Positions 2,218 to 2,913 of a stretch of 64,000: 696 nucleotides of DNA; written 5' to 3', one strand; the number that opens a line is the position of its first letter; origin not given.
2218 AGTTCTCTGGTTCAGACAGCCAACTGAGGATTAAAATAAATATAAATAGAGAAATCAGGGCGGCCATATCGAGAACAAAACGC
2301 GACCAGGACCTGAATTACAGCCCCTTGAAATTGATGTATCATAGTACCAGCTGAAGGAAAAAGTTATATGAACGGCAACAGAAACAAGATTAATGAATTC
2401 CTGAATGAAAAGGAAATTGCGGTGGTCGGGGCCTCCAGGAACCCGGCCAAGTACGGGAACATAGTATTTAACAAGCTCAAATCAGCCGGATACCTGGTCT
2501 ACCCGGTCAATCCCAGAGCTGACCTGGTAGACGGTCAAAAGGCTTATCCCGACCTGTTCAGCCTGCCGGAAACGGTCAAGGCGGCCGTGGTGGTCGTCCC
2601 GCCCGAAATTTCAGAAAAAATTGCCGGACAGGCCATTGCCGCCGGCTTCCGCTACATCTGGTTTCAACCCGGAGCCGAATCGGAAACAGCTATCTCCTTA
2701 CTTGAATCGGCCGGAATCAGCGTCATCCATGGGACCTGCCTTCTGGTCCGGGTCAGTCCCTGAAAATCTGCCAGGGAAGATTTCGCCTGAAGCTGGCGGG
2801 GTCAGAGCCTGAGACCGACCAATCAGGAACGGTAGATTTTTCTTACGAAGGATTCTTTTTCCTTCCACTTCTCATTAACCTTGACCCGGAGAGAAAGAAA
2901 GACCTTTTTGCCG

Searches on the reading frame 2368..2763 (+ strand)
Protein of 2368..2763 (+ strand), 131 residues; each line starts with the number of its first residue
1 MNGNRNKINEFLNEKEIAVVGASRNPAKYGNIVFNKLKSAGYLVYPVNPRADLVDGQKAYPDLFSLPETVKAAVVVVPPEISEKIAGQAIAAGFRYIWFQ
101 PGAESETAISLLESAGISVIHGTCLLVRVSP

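Call 66: find_encoding_contigs(protein=window:2368-2763:+, flank=10000, max_places=3)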
Protein window:2368-2763:+ (131 aa): 2 contigs read that carry it; 2 places shown.
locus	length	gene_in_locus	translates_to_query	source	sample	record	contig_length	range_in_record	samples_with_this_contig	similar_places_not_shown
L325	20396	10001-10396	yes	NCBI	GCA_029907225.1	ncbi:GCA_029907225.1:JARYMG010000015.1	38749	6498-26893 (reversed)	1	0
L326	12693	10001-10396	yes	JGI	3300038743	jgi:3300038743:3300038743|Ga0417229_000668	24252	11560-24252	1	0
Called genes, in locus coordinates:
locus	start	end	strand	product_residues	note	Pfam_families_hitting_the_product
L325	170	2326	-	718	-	PF09976:TPR_21 (weak), PF13432:TPR_16, PF14559:TPR_19, PF23914:TPR_CcmH_CycH, PF12895:ANAPC3 (weak), PF14559:TPR_19, PF13432:TPR_16 (weak), PF13424:TPR_12 (weak), +25 more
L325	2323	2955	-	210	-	PF01351:RNase_HII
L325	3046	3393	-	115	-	PF01245:Ribosomal_L19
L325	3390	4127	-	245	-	PF01746:tRNA_m1G_MT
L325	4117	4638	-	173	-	PF01782:RimM, PF05239:PRC (weak), PF24986:PRC_RimM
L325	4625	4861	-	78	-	PF13083:KH_KhpA-B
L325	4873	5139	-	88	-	PF00886:Ribosomal_S16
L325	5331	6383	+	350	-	-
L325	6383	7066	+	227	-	-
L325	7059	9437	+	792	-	-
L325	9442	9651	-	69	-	-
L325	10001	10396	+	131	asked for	PF02629:CoA_binding, PF13380:CoA_binding_2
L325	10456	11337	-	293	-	PF00350:Dynamin_N (weak), PF01926:MMR_HSR1, PF02421:FeoB_N, PF04548:AIG1 (weak), PF10662:PduV-EutP (weak), PF00009:GTP_EFTU, PF02492:cobW (weak), PF07650:KH_2, +2 more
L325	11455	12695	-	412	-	PF20245:DUF6600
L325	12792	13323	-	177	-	PF04773:FecR (weak)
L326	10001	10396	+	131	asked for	PF02629:CoA_binding, PF13380:CoA_binding_2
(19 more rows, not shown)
